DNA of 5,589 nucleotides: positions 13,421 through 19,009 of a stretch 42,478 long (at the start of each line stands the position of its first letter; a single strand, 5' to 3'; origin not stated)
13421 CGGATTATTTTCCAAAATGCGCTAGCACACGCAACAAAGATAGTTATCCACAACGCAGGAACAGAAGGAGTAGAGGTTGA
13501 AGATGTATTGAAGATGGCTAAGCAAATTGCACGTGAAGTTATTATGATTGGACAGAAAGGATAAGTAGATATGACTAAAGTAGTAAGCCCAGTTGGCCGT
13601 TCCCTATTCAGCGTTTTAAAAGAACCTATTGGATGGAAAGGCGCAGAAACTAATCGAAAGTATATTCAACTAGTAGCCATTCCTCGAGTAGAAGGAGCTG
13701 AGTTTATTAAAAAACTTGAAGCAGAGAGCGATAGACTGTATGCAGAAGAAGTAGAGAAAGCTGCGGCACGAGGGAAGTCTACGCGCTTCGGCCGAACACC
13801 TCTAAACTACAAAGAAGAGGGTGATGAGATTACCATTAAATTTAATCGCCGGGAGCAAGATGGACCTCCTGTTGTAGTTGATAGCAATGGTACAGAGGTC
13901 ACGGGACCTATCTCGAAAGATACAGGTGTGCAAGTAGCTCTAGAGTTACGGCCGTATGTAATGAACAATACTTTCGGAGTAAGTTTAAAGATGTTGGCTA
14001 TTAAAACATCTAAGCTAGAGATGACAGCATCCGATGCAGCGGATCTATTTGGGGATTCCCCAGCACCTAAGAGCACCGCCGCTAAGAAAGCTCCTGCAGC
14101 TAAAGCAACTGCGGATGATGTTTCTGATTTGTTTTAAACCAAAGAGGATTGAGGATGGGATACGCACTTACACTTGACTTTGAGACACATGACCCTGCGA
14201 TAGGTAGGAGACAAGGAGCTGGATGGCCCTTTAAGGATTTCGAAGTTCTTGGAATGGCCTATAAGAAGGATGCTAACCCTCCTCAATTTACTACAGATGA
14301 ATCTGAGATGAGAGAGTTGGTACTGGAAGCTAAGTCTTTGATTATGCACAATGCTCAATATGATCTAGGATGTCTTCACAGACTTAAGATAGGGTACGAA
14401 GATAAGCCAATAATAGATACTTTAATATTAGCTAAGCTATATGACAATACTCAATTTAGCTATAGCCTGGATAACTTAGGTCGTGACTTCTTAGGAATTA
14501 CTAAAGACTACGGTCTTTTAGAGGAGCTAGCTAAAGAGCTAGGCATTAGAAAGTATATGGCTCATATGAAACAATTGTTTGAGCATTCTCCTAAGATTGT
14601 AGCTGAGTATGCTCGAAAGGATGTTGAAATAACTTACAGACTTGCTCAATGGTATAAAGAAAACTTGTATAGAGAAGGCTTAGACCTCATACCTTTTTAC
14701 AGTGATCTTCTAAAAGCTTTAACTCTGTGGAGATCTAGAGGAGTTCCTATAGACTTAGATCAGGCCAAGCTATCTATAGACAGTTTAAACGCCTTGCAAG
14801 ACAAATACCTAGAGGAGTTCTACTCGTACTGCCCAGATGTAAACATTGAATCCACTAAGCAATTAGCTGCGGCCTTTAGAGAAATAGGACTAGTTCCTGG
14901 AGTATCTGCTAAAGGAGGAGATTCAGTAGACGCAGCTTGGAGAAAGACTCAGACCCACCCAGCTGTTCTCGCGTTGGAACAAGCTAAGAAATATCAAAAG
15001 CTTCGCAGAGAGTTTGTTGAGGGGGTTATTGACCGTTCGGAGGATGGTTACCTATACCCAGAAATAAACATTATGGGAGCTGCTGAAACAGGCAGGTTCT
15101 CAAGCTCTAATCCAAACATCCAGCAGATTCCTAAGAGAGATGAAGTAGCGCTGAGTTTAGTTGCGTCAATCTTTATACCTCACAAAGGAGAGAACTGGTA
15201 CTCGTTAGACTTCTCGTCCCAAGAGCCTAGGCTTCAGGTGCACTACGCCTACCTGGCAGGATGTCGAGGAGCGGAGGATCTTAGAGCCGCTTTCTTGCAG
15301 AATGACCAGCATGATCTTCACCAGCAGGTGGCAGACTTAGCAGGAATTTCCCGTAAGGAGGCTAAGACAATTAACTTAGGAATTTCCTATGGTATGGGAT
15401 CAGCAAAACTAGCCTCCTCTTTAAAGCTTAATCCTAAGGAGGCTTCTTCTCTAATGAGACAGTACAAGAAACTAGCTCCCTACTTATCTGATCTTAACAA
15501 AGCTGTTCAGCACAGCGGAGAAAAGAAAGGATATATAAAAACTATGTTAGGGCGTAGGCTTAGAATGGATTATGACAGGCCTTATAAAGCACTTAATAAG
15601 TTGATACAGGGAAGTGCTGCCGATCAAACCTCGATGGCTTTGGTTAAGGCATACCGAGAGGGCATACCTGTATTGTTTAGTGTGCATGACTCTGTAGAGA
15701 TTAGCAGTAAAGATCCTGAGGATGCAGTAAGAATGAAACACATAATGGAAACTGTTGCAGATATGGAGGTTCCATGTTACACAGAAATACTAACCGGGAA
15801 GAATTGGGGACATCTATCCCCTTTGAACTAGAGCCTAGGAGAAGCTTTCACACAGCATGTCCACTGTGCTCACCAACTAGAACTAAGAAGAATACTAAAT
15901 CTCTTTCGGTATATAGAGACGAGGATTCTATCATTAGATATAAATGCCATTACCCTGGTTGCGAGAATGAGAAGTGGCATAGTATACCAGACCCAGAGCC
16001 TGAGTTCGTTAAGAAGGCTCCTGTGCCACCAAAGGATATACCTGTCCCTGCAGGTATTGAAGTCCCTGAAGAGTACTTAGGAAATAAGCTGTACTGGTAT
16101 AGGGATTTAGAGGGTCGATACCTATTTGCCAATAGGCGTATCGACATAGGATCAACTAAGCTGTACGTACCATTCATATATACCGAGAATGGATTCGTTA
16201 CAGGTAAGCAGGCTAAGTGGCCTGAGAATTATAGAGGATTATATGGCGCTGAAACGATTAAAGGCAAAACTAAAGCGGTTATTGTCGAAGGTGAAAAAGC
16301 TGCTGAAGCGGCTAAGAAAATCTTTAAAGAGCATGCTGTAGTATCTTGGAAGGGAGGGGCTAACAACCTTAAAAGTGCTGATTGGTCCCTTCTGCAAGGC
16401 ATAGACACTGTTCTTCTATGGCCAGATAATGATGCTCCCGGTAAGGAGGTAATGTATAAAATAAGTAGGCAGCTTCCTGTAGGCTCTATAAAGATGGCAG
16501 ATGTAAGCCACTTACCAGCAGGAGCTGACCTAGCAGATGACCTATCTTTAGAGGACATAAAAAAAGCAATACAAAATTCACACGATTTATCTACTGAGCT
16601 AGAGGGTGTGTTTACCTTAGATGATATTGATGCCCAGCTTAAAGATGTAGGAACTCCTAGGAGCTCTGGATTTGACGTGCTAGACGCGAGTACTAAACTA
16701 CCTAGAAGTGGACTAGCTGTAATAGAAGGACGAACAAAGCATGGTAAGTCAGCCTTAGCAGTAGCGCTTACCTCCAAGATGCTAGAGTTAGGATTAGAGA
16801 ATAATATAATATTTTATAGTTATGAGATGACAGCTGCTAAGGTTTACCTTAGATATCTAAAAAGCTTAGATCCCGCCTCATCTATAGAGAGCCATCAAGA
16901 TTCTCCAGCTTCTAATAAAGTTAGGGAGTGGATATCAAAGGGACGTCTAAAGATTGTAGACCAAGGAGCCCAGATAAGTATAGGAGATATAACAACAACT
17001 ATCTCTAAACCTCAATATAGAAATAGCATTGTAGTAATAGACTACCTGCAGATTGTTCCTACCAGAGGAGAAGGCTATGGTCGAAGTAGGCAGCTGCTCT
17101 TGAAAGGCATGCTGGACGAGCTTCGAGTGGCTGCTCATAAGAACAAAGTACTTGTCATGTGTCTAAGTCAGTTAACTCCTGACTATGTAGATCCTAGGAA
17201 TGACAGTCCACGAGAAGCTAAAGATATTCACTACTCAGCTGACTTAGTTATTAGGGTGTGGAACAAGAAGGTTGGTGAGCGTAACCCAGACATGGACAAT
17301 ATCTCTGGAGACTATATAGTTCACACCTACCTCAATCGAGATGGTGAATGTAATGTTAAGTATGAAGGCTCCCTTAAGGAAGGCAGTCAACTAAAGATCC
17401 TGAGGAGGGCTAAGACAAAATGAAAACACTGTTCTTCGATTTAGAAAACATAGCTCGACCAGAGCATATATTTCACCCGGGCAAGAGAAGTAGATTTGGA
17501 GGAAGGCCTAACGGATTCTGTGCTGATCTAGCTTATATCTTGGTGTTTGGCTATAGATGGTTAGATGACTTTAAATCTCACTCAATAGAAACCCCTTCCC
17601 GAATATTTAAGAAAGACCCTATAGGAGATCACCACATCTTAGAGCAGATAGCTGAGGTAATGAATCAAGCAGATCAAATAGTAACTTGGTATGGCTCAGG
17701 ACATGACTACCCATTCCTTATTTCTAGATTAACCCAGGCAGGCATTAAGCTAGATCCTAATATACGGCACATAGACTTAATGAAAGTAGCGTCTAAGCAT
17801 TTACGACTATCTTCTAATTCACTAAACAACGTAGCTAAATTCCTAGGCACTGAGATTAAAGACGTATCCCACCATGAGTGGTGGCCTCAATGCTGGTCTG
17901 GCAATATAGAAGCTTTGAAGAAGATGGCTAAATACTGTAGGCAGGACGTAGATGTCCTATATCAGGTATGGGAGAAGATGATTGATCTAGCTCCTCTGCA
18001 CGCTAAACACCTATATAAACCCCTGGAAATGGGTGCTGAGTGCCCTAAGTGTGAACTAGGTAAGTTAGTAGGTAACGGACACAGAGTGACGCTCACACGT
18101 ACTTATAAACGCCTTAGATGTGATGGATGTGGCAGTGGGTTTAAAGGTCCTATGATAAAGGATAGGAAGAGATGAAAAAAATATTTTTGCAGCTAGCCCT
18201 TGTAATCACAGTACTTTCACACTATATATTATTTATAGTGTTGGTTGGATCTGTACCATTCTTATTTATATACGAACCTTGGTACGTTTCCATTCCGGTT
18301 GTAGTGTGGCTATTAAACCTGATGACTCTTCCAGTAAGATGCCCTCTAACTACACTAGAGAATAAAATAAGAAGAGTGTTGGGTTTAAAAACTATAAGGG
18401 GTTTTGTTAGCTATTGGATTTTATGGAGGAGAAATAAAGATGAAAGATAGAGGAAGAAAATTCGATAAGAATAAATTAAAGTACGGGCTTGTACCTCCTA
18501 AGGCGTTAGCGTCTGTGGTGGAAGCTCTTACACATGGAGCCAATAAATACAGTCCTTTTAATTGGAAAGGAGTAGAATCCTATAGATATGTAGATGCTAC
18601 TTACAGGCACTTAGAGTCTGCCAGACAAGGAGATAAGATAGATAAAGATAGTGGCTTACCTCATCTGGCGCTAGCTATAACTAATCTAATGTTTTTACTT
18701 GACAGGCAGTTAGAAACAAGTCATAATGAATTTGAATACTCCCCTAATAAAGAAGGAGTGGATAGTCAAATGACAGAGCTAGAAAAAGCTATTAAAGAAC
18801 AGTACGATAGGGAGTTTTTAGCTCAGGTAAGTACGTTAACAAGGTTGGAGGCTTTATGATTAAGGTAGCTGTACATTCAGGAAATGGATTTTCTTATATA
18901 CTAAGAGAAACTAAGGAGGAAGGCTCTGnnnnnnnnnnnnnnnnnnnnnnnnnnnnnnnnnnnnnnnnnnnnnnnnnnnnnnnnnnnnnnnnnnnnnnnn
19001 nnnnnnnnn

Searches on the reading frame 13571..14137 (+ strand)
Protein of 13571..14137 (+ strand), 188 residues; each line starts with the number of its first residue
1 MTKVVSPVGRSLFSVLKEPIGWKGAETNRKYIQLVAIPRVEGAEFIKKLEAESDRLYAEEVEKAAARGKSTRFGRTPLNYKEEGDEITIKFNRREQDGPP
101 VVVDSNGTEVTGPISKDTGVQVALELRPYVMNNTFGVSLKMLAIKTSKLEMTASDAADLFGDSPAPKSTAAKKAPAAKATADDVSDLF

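Call 41: search_protein_families(library=phrogs, proteins=[window:13571-14137:+], max_evalue=0.00001)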
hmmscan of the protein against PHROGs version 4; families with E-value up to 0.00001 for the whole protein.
window:13571-14137:+ (188 aa): 1 family
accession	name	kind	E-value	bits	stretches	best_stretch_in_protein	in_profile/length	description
phrog_112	-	DNA, RNA and nucleotide metabolism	4.3e-09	37.4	1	1-166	19-197/265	Gp2.5-like ssDNA binding protein and ssDNA annealing protein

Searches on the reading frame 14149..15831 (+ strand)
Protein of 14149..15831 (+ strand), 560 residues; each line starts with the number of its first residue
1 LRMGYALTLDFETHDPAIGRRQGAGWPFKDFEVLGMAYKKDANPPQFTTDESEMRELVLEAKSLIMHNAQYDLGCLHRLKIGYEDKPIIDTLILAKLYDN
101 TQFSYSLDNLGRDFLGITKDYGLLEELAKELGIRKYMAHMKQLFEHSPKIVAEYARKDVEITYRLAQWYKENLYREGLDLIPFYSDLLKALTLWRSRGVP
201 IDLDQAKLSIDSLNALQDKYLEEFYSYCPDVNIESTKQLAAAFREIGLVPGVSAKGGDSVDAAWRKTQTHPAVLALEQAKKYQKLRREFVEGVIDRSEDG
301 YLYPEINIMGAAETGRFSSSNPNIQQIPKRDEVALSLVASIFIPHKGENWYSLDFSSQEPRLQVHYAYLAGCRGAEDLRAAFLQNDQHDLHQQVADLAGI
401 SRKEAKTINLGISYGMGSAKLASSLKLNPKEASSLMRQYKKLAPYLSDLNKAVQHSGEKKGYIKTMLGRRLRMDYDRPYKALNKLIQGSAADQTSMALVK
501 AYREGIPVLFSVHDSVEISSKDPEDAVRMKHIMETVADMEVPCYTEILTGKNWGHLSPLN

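Call 41: search_protein_families(library=phrogs, proteins=[window:14149-15831:+], max_evalue=0.00001)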
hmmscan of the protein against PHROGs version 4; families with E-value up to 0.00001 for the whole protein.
window:14149-15831:+ (560 aa): 6 families
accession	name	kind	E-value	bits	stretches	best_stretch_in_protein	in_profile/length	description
phrog_17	-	DNA, RNA and nucleotide metabolism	1.4e-106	358.9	1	6-556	672-1233/1445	DNA polymerase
phrog_15971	-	DNA, RNA and nucleotide metabolism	3.8e-21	76.7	1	311-529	132-342/376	DNA polymerase I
phrog_12241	-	DNA, RNA and nucleotide metabolism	4.7e-21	76.3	1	43-333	177-499/502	DNA polymerase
phrog_5995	-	DNA, RNA and nucleotide metabolism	1.1e-11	45.8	1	411-536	3-147/236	DNA polymerase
phrog_2573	-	DNA, RNA and nucleotide metabolism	7.6e-10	39.5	1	391-536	75-248/336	DNA polymerase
phrog_10285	-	DNA, RNA and nucleotide metabolism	2.2e-09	37.8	0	322-456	30-170/321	DNA polymerase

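Call 54: search_dna_similar(query=window:14149-15831:+, collection=phages, mode=protein, max_rows=12)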
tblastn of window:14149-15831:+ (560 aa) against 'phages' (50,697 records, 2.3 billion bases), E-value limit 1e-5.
Records with a match: 4128; places in all: 4129; records where one place covers at least 80% of the query: 2263.
Best place of each record, by identity: <60% 4128.
By first word of the organism name: Mycobacterium 1378; Klebsiella 431; Salmonella 365; Escherichia 352; Staphylococcus 137; Pseudomonas 115; Microbacterium 115; Vibrio 108; Enterococcus 108; Bacillus 94; and 107 more.
By host as written in the record: Mycobacterium smegmatis mc2 155 1007; - 414; Klebsiella pneumoniae 222; Mycobacterium smegmatis mc#155 191; Escherichia coli 110; Mycobacterium smegmatis mc2155 60; Microbacterium foliorum NRRL B-24224 55; Salmonella enterica subsp. enterica serovar Enteritidis PT1 53; and 692 more.
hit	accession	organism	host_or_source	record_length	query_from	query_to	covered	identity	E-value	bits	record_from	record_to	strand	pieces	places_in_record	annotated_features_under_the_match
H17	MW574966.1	phage 023Pt_psg01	unknown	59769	1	556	99%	33.7%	1e-83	290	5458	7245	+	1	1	DNA polymerase A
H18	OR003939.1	Phage DSL-LC04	Gammaproteobacteria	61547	7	554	98%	33.1%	1e-87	301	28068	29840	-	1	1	DNA polymerase I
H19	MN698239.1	Pelagibacter phage HTVC023P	Candidatus Pelagibacter sp. HTCC1062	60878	7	554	98%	32.2%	3e-79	278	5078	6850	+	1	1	DNA polymerase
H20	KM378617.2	Vibrio phage VpKK5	Vibrio parahaemolyticus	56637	7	556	98%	30.6%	1e-64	235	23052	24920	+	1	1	DNA polymerase A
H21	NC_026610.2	Vibrio phage VpKK5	Vibrio parahaemolyticus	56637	7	556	98%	30.6%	1e-64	235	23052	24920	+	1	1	DNA polymerase A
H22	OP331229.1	Vibrio phage 033B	Vibrio parahaemolyticus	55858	7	556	98%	30.6%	4e-61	224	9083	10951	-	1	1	DNA polymerase A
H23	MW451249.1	Vibrio phage GH32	Vibrio parahaemolyticus GH32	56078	7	556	98%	30.6%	4e-61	224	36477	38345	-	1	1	record has no annotation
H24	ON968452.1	Pseudanabaena phage Pan1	Pseudanabaena sp.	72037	7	553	98%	30.5%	6e-62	227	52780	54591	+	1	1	DNA polymerase I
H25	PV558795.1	Variovorax phage VPv64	Variovorax paradoxus DSM 645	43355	6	559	99%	30.0%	6e-61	224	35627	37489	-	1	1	record has no annotation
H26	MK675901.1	Shewanella phage S0112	Shewanella indica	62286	6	559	99%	29.8%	2e-55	207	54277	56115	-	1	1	DNA polymerase I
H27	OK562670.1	Stenotrophomonas phage vB_SM_ytsc_ply2008005c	Stenotrophomonas maltophilia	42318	6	559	99%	29.8%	6e-60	221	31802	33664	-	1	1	DNA polymerase A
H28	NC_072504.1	Stenotrophomonas phage vB_SM_ytsc_ply2008005c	Stenotrophomonas maltophilia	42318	6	559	99%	29.8%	6e-60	221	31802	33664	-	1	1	DNA polymerase A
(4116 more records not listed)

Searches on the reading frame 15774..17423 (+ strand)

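Call 41: search_protein_families(library=phrogs, proteins=[window:15774-17423:+], max_evalue=0.00001)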
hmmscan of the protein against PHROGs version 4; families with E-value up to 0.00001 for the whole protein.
window:15774-17423:+ (549 aa): 7 families
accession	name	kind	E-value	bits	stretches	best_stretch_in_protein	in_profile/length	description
phrog_239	-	DNA, RNA and nucleotide metabolism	2.3e-34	120.5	1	25-507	41-563/801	DNA primase/helicase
phrog_19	-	DNA, RNA and nucleotide metabolism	4.3e-30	106.2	1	281-527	318-564/621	DnaB-like replicative helicase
phrog_243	-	DNA, RNA and nucleotide metabolism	4e-17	63.1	1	293-527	15-247/273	DnaB-like replicative helicase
phrog_4762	-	unknown function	2.2e-10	40.2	1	127-224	53-153/822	-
phrog_47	-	DNA, RNA and nucleotide metabolism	8.3e-09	35.5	1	154-276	220-340/947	DNA primase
phrog_6088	-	DNA, RNA and nucleotide metabolism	4.8e-07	29.6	1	148-255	170-278/772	DNA primase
phrog_849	-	DNA, RNA and nucleotide metabolism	7.8e-07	29.4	1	151-277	223-347/435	DNA primase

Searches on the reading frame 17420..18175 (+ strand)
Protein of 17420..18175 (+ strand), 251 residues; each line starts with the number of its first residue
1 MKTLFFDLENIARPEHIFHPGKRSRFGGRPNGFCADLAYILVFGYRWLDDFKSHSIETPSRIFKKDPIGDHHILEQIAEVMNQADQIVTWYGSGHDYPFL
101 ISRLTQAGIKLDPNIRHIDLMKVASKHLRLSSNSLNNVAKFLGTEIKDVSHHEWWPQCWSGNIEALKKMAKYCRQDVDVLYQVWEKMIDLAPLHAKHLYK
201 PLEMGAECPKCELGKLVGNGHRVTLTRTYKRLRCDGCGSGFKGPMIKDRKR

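Call 41: search_protein_families(library=phrogs, proteins=[window:17420-18175:+], max_evalue=0.00001)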
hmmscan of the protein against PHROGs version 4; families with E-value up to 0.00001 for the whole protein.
window:17420-18175:+ (251 aa): 2 families
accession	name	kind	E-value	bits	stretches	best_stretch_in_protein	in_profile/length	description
phrog_403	-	DNA, RNA and nucleotide metabolism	5.5e-40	138.2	1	2-245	66-305/321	DNA polymerase exonuclease subunit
phrog_17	-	DNA, RNA and nucleotide metabolism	4.2e-06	26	1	38-204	690-841/1445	DNA polymerase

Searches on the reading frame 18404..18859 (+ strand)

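Call 99: search_protein_families(library=phrogs, proteins=[window:18404-18859:+], max_evalue=0.0001)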
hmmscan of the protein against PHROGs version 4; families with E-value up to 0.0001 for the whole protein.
window:18404-18859:+ (151 aa): 11 families
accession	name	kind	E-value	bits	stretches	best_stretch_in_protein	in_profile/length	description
phrog_801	-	DNA, RNA and nucleotide metabolism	1.5e-33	118.2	1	14-127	97-210/476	dATP / dGTP pyrophosphohydrolase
phrog_2252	-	lysis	8e-29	102.2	1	14-132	102-220/285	endolysin; inhibits RNA polymerase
phrog_5033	-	lysis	2.6e-21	77.4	1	11-105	72-171/178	endolysin; inhibits RNA polymerase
phrog_19680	-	unknown function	2.7e-18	67.7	1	15-102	88-180/188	-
phrog_37590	-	unknown function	1.4e-13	51.6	1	14-99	42-140/341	-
phrog_11257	-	unknown function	3.5e-12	47.7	1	14-132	10-127/200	-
phrog_18716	-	unknown function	1.4e-07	32.7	1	20-111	19-104/114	-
phrog_5332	-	unknown function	2.9e-07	31.2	1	25-109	123-206/215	-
phrog_16254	-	unknown function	7.5e-07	29.8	1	17-121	19-124/377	-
phrog_31158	-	unknown function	2.2e-06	28.5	1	13-113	9-107/224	-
phrog_31336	-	unknown function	8.2e-05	22.7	1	25-78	273-327/359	-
